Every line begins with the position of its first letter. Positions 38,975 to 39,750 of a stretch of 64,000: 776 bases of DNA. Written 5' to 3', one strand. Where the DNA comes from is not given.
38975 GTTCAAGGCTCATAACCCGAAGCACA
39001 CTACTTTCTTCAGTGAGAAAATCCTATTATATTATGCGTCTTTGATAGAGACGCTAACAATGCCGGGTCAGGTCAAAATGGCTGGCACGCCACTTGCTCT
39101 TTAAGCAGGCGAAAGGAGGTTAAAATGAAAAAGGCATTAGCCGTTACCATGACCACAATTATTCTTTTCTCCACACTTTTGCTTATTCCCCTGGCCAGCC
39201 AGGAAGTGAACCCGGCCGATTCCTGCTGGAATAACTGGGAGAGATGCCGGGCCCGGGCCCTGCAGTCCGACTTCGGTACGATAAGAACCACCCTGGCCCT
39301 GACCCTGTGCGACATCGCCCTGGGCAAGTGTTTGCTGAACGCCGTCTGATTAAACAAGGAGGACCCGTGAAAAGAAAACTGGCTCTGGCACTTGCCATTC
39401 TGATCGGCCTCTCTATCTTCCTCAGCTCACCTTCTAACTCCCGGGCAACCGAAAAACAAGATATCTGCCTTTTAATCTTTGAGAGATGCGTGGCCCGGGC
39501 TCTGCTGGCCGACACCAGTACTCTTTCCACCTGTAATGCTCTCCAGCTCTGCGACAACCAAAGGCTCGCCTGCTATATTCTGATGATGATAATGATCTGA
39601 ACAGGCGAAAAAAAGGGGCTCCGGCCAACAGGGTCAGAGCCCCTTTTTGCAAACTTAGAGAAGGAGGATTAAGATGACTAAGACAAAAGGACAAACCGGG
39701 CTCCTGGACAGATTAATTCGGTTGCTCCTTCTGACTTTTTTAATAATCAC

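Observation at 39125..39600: Tandem paralogous precursors with cysteines at identical positions (C34, C41, C62, C69): predicted disulfide-stapled helical hairpins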

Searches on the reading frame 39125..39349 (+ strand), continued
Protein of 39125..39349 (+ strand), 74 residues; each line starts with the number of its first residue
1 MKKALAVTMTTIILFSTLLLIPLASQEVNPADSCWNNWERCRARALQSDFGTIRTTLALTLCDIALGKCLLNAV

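Call 33: find_encoding_contigs(protein=P0063, flank=6000, max_places=1)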
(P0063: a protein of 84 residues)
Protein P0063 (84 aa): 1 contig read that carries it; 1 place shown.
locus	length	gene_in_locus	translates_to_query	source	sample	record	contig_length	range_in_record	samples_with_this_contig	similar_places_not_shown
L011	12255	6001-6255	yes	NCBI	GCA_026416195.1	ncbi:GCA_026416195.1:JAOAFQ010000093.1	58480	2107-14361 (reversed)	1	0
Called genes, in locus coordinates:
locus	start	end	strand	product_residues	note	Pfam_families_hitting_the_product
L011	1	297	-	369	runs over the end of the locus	PF05958:tRNA_U5-meth_tr, PF03602:Cons_hypoth95 (weak), PF05958:tRNA_U5-meth_tr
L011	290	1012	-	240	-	PF00702:Hydrolase, PF12710:HAD (weak), PF13419:HAD_2, PF13242:Hydrolase_like (weak)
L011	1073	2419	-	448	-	PF06245:DUF1015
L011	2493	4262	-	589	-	PF17297:PEPCK_N, PF00821:PEPCK_GTP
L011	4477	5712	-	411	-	PF07884:VKOR, PF13462:Thioredoxin_4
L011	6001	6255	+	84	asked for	-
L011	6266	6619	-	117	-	PF02627:CMD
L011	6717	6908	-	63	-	PF15919:HicB_lk_antitox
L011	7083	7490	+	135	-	PF00583:Acetyltransf_1, PF13673:Acetyltransf_10 (weak), PF13508:Acetyltransf_7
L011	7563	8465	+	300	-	PF09924:LPG_synthase_C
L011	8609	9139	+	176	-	PF00227:Proteasome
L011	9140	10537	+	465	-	PF00004:AAA (weak), PF07728:AAA_5 (faint), PF07724:AAA_2, PF00004:AAA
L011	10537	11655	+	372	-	PF00041:fn3 (faint), PF25833:Fn3_SaeA_3rd (faint)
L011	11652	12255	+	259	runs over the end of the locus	PF01557:FAA_hydrolase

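Call 34: find_encoding_contigs(protein=P0064, flank=6000, max_places=2)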
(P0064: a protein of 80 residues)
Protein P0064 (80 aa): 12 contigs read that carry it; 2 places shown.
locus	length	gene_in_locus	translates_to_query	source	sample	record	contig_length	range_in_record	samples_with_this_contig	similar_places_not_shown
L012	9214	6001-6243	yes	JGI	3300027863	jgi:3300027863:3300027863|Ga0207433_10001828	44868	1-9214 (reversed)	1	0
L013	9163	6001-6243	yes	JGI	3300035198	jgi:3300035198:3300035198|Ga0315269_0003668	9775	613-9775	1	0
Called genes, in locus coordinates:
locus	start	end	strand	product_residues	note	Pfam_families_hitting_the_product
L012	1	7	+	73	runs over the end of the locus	-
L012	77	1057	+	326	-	PF17170:DUF5128 (weak)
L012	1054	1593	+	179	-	PF00578:AhpC-TSA, PF08534:Redoxin, PF13905:Thioredoxin_8 (weak)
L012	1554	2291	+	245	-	-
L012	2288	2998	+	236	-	PF00005:ABC_tran, PF13304:AAA_21 (faint)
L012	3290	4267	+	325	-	-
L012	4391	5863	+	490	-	-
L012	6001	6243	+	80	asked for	-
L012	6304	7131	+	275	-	PF00795:CN_hydrolase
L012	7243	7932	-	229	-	-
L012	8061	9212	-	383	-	?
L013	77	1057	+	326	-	PF17170:DUF5128 (weak)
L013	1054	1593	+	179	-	PF00578:AhpC-TSA, PF08534:Redoxin, PF13905:Thioredoxin_8 (weak)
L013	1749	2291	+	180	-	-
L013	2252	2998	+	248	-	PF00005:ABC_tran, PF13304:AAA_21 (faint)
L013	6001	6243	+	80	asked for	-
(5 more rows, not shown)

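Call 35: find_encoding_contigs(protein=P0067, flank=6000, max_places=2)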
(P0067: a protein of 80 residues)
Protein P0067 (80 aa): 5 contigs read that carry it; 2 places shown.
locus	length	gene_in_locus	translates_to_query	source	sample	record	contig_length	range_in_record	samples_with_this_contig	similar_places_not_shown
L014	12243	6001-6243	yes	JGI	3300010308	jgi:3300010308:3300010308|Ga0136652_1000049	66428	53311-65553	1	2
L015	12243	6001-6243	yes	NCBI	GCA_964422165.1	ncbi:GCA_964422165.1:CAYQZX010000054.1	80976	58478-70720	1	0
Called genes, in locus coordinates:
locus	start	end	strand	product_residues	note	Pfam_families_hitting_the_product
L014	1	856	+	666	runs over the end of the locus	PF03169:OPT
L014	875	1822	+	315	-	PF26233:NicX, PF02073:Peptidase_M29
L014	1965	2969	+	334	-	-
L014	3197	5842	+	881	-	PF00246:Peptidase_M14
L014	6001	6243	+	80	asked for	-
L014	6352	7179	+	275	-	PF00795:CN_hydrolase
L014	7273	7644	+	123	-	PF01880:Desulfoferrodox (weak)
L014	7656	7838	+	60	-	-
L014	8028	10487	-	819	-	PF06662:C5-epim_C (faint), PF07944:Beta-AFase-like_GH127_cat (faint)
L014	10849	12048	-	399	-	PF00037:Fer4, PF12837:Fer4_6 (weak), PF12838:Fer4_7, PF13187:Fer4_9, PF13237:Fer4_10, PF14697:Fer4_21, PF01012:ETF, PF00766:ETF_alpha, +8 more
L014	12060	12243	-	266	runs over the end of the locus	PF01012:ETF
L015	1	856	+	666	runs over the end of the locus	PF03169:OPT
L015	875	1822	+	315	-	PF26233:NicX, PF02073:Peptidase_M29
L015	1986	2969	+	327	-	-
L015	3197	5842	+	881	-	PF00246:Peptidase_M14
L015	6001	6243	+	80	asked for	-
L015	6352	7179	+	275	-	PF00795:CN_hydrolase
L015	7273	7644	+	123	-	PF01880:Desulfoferrodox (weak)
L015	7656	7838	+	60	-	-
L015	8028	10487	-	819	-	PF06662:C5-epim_C (faint), PF07944:Beta-AFase-like_GH127_cat (faint)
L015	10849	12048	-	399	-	PF00037:Fer4, PF12837:Fer4_6 (weak), PF12838:Fer4_7, PF13187:Fer4_9, PF13237:Fer4_10, PF14697:Fer4_21, PF01012:ETF, PF00766:ETF_alpha, +8 more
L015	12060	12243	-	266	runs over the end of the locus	PF01012:ETF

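Call 51: search_protein_families(library=ncbifam, proteins=[L004:8544-9263:+, L012:2288-2998:+, L004:7811-8551:+, L012:1554-2291:+, L004:6301-7317:+, L012:77-1057:+], max_evalue=0.01)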
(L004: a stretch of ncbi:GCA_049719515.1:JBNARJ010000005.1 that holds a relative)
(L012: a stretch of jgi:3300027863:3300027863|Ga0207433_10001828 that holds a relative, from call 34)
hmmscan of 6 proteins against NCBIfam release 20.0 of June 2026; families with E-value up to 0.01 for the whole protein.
L004:8544-9263:+ (239 aa): 182 families (the best 25 are shown)
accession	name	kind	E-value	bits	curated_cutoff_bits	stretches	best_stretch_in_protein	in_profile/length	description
TIGR01188.1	drrA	subfamily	2.4e-43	148.5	312.45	1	13-213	1-211/302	daunorubicin resistance ABC transporter, ATP-binding protein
TIGR03522.1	GldA_ABC_ATP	equivalog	2.7e-41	142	402.6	1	6-236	3-240/301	gliding motility-associated ABC transporter ATP-binding subunit GldA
TIGR03740.1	galliderm_ABC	subfamily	3.4e-38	131.6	309.75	1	7-226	2-219/223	lantibiotic protection ABC transporter ATP-binding subunit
NF010060.0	PRK13537.1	equivalog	1.2e-31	109.8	521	1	1-211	11-231/314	nodulation factor ABC transporter ATP-binding protein NodI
TIGR04521.1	ECF_ATPase_2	equivalog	8.7e-31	107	330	2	92-213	110-232/279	energy-coupling factor transporter ATPase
TIGR04406.1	LPS_export_lptB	equivalog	1.4e-30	106.4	240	1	7-213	3-222/239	LPS export ABC transporter ATP-binding protein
NF033858.1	ABC2_perm_RbbA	equivalog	5.5e-29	100.7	1050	1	5-231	266-503/909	ribosome-associated ATPase/putative transporter RbbA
TIGR03864.1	PQQ_ABC_ATP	hypoth_equivalog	2.3e-28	99.3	302.25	1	6-227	2-234/236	ABC transporter, ATP-binding subunit, PQQ-dependent alcohol dehydrogenase system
NF047565.1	PSM_export_PmtA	equivalog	4.6e-28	98.3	350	1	6-213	3-215/282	phenol-soluble modulin export ABC transporter ATP-binding protein PmtA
TIGR01288.1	nodI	equivalog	7e-27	94.2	424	1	4-209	3-218/303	nodulation factor ABC transporter ATP-binding protein NodI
NF010059.0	PRK13536.1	equivalog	1.3e-26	93.2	549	1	2-210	40-258/342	nodulation factor ABC transporter ATP-binding protein NodI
NF010157.0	PRK13636.1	equivalog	4.8e-25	88.3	463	1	2-213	2-229/285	cobalt transporter ATP-binding subunit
TIGR01166.1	cbiO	subfamily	9e-25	87.2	211.8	2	90-186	92-187/190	cobalt ABC transporter, ATP-binding protein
NF011967.0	PRK15439.1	equivalog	1.4e-23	83.2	586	1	3-213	9-227/510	autoinducer 2 ABC transporter ATP-binding protein LsrA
TIGR03410.1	urea_trans_UrtE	equivalog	2e-23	83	285.8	1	7-213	2-219/230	urea ABC transporter ATP-binding subunit UrtE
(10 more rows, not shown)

L012:2288-2998:+ (236 aa): 183 families (the best 25 are shown)
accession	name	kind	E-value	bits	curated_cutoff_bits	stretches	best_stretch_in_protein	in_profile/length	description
TIGR01188.1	drrA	subfamily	4e-46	157.7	312.45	1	13-214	1-212/302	daunorubicin resistance ABC transporter, ATP-binding protein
TIGR03522.1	GldA_ABC_ATP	equivalog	5.2e-45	154.2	402.6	1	6-216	3-222/301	gliding motility-associated ABC transporter ATP-binding subunit GldA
TIGR03740.1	galliderm_ABC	subfamily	1.4e-41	142.6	309.75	1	8-227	3-220/223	lantibiotic protection ABC transporter ATP-binding subunit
NF033858.1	ABC2_perm_RbbA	equivalog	2.2e-35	121.9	1050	1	4-229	265-501/909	ribosome-associated ATPase/putative transporter RbbA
TIGR04406.1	LPS_export_lptB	equivalog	1.4e-32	112.9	240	1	7-213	3-222/239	LPS export ABC transporter ATP-binding protein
NF047565.1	PSM_export_PmtA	equivalog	1.6e-32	112.9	350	2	122-214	123-216/282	phenol-soluble modulin export ABC transporter ATP-binding protein PmtA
TIGR04521.1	ECF_ATPase_2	equivalog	2.4e-31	108.9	330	2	92-214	110-233/279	energy-coupling factor transporter ATPase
TIGR03864.1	PQQ_ABC_ATP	hypoth_equivalog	8.1e-29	100.7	302.25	1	7-227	3-234/236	ABC transporter, ATP-binding subunit, PQQ-dependent alcohol dehydrogenase system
NF010060.0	PRK13537.1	equivalog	3.9e-28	98.2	521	1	4-212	14-232/314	nodulation factor ABC transporter ATP-binding protein NodI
NF000355.4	ribo_prot_ABC_F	equivalog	9.7e-27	94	380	1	4-204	1-192/499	ribosomal protection-like ABC-F family protein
TIGR03410.1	urea_trans_UrtE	equivalog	1e-26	93.8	285.8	1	7-214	2-220/230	urea ABC transporter ATP-binding subunit UrtE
NF047568.1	PSM_export_PmtC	equivalog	1.2e-26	93.8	375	1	7-218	2-212/290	phenol-soluble modulin export ABC transporter ATP-binding protein PmtC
NF010059.0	PRK13536.1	equivalog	2.7e-26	92.1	549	1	2-211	40-259/342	nodulation factor ABC transporter ATP-binding protein NodI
TIGR01288.1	nodI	equivalog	5.8e-26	91.2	424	1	3-209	2-218/303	nodulation factor ABC transporter ATP-binding protein NodI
NF010157.0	PRK13636.1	equivalog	1.5e-25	90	463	2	104-213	120-229/285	cobalt transporter ATP-binding subunit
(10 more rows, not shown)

L004:7811-8551:+ (246 aa): 0 families

L012:1554-2291:+ (245 aa): 0 families

L004:6301-7317:+ (338 aa): 1 family
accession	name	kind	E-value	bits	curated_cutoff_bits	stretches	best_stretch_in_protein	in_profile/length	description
NF035926.1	scyF_NHL_VPEP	equivalog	1.8e-08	33.9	350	1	70-138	212-282/376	scytonemin biosynthesis PEP-CTERM protein ScyF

L012:77-1057:+ (326 aa): 1 family
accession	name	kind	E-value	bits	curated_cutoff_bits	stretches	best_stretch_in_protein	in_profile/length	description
NF035926.1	scyF_NHL_VPEP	equivalog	1.1e-14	54.4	350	1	57-131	212-287/376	scytonemin biosynthesis PEP-CTERM protein ScyF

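Call 83: search_solved_structures(query=A3, max_evalue=10)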
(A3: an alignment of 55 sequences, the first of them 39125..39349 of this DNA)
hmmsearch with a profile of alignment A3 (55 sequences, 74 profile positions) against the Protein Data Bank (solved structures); distinct sequences matched with E-value up to 10: 26.
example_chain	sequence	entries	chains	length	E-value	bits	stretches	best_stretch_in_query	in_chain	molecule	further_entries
8tb7_H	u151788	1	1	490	0.17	15.2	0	1-19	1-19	Fab24 BAK5 heavy chain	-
7lbe_H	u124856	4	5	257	1.7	12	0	1-19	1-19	Fab MSL-109 heavy chain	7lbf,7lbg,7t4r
9pin_E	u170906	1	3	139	1.8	12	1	1-30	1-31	FlaL2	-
7sjo_E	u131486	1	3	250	2.1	11.8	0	1-20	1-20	Fab15H6.v4 Heavy Chain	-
7seg_H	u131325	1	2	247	2.1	11.7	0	1-20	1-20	anti-CD16A Fab heavy chain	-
9yxv_E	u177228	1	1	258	2.1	11.7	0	1-19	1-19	sfFab18 heavy chain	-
9wng_C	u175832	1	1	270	2.3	11.6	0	1-21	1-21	P2C2 Fab heavy chain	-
7lbe_F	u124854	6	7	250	2.3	11.6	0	1-21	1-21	Fab 13H11 heavy chain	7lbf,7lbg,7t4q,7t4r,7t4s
6mwn_C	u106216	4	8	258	2.3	11.6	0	1-19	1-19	Fab HAVx Heavy Chain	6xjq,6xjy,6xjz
6df1_H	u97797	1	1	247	2.3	11.6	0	1-19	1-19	Anti-phosphotyrosine antibody 4G10-4D5 light chain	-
6ww5_C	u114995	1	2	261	2.3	11.6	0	1-19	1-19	Fab84 Heavy Chain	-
9ihc_H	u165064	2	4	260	2.3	11.6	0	1-19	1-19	COP-2 antibody heavy chain | COP-2 Heavy chain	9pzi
8dp3_H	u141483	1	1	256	2.3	11.6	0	1-19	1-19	Fab BL3-6 Heavy Chain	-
7lo7_H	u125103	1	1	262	2.4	11.6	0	1-19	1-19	Fab25 Heavy Chain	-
8u4v_H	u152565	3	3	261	2.4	11.6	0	1-19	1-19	COP-1 sFab Heavy Chain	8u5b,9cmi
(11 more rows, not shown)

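Call 84: list_cluster_members(proteins=[P0024, P0029, P0036, P0034, P0046, P0057, P0060, P0061, P0068, P0071])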
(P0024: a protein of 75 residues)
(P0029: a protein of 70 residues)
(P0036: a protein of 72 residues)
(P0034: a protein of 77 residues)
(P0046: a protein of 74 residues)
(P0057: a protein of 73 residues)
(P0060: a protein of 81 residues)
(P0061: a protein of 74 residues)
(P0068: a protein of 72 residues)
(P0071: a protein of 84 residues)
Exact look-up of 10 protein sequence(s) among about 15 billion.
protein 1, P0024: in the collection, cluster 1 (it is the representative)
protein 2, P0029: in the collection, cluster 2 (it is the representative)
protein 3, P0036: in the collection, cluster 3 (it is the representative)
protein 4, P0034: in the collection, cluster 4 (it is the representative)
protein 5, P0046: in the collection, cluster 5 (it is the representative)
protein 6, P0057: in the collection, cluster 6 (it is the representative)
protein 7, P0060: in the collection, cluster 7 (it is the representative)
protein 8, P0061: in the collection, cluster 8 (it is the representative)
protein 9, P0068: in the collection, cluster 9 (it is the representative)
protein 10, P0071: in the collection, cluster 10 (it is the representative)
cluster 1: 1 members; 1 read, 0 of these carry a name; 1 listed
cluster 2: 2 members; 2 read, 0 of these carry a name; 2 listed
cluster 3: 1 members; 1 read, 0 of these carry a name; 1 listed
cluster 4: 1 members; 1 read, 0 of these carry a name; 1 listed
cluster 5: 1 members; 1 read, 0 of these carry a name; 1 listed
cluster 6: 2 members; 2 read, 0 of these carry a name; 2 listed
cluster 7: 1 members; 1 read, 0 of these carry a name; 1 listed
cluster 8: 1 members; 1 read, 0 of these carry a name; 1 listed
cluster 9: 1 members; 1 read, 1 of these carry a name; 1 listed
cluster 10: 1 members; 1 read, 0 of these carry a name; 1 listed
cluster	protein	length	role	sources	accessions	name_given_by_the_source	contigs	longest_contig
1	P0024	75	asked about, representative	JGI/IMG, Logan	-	-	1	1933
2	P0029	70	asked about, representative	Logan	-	-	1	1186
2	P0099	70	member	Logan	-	-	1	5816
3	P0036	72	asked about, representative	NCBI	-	-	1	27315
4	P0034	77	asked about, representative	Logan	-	-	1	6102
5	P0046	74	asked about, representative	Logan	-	-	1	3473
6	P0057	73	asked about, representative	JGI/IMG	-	-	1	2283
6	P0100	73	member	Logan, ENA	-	-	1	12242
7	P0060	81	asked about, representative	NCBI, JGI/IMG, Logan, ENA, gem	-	-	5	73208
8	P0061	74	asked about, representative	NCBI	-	-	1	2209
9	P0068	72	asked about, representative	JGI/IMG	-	hypothetical protein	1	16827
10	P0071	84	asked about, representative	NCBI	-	-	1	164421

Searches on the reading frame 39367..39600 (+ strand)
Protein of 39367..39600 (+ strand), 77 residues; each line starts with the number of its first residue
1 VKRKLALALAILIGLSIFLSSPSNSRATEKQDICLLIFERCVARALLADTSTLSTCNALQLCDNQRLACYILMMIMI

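Call 8: search_protein_families(library=pfam, proteins=[window:39367-39600:+], max_evalue=0.01)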
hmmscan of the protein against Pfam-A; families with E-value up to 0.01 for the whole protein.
window:39367-39600:+ (77 aa): 0 families

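Call 9: search_protein_families(library=ncbifam, proteins=[window:39367-39600:+], max_evalue=0.1)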
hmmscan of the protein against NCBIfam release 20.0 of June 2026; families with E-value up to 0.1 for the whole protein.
window:39367-39600:+ (77 aa): 0 families

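Call 72: predict_structure(alignment_id=A7)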
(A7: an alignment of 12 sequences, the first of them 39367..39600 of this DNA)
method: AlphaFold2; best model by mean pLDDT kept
length: 77 residues; sequences in the alignment: 12
mean_pLDDT: 77.1   pTM: 0.53
mean pLDDT of the five models: 77.1, 75.7, 75.2, 73.8, 73.3
residues with pLDDT >= 90: 18; 70-90: 39; 50-70: 13; < 50: 7
segments of 3 or more residues with pLDDT < 50: 23-29
pLDDT, mean of each block of 10 residues (from residue 1): 70 70 46 84 88 91 91 77
secondary structure, 60 per line:
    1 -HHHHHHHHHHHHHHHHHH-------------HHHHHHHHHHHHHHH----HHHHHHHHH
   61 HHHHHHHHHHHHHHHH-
elements in order: H2-19 H33-47 H52-76
